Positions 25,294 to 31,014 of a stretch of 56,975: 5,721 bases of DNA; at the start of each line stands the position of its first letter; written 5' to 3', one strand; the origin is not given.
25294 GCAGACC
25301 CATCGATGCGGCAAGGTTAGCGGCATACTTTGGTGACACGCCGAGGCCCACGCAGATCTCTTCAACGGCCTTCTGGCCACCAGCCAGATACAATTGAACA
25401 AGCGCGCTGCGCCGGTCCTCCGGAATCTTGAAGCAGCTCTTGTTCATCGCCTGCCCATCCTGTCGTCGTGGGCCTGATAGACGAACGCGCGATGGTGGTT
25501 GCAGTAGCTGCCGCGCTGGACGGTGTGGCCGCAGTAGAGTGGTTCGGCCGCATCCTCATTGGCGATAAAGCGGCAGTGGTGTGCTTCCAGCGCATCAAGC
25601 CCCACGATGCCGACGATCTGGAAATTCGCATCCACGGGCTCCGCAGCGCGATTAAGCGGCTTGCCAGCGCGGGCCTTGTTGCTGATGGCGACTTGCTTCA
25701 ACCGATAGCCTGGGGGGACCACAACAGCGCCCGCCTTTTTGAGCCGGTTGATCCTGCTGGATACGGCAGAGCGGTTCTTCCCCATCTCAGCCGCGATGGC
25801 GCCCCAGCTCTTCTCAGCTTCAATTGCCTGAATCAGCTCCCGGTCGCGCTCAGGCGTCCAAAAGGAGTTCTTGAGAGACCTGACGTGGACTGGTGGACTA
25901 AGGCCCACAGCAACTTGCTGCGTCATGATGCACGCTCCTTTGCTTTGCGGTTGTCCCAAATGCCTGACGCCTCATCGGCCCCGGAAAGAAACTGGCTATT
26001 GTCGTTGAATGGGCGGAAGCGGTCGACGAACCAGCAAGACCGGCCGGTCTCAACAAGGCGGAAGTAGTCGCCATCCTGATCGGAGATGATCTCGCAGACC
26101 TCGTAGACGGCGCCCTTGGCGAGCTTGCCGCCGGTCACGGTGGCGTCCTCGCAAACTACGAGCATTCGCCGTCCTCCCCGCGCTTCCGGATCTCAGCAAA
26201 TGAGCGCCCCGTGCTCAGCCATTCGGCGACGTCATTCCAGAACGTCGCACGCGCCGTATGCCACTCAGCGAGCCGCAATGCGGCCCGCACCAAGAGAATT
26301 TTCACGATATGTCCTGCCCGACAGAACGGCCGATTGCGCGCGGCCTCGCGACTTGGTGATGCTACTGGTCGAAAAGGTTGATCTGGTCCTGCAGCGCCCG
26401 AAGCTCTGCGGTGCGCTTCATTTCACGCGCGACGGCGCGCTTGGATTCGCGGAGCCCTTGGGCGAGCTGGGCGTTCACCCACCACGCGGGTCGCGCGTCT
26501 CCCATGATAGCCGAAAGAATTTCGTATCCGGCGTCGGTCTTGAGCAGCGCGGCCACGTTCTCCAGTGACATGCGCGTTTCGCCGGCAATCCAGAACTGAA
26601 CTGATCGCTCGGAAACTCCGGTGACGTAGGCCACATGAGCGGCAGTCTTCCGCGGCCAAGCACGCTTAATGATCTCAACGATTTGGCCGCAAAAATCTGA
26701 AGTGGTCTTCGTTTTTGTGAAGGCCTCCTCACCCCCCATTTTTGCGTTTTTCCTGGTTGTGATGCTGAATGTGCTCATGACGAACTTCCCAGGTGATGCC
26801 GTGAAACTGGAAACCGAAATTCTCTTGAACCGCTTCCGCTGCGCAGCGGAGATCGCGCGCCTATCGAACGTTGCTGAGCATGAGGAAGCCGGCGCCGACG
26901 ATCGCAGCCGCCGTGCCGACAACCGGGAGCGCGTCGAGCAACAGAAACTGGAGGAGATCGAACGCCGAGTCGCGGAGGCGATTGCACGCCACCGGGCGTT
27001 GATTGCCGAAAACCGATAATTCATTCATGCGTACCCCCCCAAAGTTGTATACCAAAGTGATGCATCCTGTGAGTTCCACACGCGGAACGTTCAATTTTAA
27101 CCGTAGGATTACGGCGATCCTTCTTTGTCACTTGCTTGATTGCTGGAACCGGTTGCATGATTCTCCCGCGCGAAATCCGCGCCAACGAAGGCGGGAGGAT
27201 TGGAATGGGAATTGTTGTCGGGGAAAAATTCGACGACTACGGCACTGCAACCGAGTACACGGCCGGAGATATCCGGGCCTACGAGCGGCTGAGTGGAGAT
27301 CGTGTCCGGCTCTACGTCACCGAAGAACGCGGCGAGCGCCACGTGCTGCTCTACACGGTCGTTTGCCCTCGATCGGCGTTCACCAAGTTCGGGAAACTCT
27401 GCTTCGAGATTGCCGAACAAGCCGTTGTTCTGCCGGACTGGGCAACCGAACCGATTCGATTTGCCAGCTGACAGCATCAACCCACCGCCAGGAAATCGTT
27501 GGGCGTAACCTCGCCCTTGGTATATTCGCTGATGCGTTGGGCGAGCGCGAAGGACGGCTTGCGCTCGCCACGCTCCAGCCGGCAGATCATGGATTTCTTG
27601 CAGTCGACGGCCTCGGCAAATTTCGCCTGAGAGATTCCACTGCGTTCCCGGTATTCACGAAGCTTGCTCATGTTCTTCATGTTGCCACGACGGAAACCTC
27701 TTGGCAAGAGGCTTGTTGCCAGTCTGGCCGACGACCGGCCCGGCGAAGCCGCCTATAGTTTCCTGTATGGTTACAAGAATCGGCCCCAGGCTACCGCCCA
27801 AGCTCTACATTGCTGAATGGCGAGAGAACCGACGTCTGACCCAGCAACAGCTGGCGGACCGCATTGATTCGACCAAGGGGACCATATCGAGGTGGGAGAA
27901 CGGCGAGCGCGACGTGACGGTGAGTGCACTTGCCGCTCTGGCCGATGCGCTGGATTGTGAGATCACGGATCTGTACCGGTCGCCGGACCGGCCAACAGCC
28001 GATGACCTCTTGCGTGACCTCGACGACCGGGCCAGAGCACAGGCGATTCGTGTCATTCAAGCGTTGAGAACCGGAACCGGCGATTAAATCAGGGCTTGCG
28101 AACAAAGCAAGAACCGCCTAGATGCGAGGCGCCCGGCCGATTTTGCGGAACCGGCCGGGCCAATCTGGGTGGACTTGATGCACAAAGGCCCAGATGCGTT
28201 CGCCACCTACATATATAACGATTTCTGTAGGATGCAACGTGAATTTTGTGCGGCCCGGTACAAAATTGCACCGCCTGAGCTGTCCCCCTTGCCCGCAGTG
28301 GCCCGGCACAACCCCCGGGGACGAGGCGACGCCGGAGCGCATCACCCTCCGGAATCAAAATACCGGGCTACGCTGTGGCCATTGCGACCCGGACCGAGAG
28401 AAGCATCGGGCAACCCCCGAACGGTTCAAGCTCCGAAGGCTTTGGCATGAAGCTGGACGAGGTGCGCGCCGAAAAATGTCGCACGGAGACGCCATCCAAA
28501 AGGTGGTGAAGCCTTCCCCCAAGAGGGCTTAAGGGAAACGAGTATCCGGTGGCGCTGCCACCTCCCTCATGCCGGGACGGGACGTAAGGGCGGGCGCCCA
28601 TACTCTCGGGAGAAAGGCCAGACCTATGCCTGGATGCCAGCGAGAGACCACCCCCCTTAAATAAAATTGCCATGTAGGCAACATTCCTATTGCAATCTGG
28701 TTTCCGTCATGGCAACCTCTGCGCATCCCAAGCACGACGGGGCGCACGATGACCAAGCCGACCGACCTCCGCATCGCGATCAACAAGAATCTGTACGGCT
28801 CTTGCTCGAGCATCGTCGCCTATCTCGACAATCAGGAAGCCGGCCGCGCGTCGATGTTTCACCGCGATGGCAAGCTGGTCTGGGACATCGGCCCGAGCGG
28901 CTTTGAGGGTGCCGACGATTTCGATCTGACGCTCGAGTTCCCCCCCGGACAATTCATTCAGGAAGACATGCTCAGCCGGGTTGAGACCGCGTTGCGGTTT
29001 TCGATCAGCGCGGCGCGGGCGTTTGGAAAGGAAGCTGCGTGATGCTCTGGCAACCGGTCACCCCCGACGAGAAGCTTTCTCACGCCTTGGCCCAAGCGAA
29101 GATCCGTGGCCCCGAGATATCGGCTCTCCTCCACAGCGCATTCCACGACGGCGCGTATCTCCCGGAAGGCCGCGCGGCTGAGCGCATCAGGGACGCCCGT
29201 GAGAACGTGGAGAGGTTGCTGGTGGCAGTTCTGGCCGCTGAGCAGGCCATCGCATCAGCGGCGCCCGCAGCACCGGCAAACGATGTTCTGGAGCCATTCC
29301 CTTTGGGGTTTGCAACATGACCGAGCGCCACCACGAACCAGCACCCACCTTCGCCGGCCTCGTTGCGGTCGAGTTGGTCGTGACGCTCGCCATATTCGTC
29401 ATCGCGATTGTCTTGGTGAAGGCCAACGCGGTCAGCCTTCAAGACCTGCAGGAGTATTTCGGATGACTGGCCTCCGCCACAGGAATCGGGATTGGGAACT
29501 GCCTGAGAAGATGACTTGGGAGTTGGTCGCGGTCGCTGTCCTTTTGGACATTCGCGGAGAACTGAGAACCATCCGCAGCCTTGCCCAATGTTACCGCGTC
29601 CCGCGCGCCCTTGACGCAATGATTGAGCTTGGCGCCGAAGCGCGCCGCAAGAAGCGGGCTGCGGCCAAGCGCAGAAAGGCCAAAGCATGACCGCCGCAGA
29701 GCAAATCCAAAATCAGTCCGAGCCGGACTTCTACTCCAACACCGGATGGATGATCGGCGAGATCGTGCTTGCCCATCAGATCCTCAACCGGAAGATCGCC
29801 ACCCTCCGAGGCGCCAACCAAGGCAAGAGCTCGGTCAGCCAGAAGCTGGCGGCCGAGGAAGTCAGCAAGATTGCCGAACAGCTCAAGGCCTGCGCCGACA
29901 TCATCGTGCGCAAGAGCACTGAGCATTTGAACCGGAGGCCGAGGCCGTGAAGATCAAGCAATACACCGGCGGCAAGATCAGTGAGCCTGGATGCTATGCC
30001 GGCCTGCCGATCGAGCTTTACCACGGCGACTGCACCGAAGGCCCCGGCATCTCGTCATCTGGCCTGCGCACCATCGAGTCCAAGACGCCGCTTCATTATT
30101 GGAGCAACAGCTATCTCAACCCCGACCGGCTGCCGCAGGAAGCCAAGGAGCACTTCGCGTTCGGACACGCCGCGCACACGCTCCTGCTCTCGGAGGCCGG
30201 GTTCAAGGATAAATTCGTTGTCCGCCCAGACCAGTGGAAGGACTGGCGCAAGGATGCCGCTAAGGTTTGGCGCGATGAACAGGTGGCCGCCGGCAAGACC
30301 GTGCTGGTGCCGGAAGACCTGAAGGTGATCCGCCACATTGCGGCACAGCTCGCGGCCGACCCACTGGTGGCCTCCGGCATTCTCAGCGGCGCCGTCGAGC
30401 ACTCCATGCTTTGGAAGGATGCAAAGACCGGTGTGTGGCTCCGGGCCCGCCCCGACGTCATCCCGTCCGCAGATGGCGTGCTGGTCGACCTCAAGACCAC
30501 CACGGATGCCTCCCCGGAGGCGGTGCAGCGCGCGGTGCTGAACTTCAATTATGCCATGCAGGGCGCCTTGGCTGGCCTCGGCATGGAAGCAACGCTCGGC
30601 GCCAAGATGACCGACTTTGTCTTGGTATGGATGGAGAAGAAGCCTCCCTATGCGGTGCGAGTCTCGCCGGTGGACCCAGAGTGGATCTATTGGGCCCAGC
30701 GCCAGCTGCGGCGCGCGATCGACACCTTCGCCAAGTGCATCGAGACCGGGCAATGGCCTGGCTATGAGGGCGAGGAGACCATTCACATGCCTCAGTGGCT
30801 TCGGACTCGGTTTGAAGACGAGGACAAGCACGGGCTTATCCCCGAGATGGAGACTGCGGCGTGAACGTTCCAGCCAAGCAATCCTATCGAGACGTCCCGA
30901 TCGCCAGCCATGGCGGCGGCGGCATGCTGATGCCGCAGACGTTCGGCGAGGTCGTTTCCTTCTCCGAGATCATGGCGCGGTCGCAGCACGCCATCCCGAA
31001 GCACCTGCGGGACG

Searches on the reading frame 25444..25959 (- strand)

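Call 34: search_protein_families(library=pfam, proteins=[window:25444-25959:-], max_evalue=0.1)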
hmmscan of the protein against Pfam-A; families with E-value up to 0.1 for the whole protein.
window:25444-25959:- (171 aa): 12 families
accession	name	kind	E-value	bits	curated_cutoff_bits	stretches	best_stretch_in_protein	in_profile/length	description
PF07750.17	GcrA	-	7.4e-10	39.9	26.9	1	34-166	3-150/155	GcrA cell cycle regulator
PF13412.12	HTH_24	-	0.0008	19.4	21.9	1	47-79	15-47/48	Winged helix-turn-helix DNA-binding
PF00249.37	Myb_DNA-binding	-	0.0023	18.5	24.4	1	34-67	4-37/46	Myb-like DNA-binding domain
PF12802.13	MarR_2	-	0.0033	18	27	1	53-80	24-51/61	MarR family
PF22980.2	Myb_DNA-bind_8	-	0.0033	17.1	27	1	52-76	22-47/50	Myb-like DNA-binding domain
PF13921.12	Myb_DNA-bind_6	-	0.0047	17.5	22.9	1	34-73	1-43/60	Myb-like DNA-binding domain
PF12840.13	HTH_20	-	0.0053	17.2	27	1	40-81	7-50/51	Helix-turn-helix domain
PF13404.12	HTH_AsnC-type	-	0.0092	16.2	27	1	39-74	5-42/42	AsnC-type helix-turn-helix domain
PF08281.18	Sigma70_r4_2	-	0.0092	16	25.7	1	36-75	12-52/54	Sigma-70, region 4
PF01022.26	HTH_5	-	0.021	15.2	22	1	48-77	14-43/47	Bacterial regulatory protein, arsR family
PF13730.12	HTH_36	-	0.057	13.7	25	1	54-77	30-53/55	Helix-turn-helix domain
PF25212.1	HVO_A0114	-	0.098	12.9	27.6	0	37-84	22-71/84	HVO_A0114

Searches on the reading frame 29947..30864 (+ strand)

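Call 16: search_protein_families(library=pfam, proteins=[window:29947-30864:+], max_evalue=0.01)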
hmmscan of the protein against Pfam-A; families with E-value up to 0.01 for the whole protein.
window:29947-30864:+ (305 aa): 1 family
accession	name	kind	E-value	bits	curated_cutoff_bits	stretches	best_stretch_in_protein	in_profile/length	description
PF12684.13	DUF3799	-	3.5e-21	76.5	26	1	63-275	25-225/233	PDDEXK-like domain of unknown function (DUF3799)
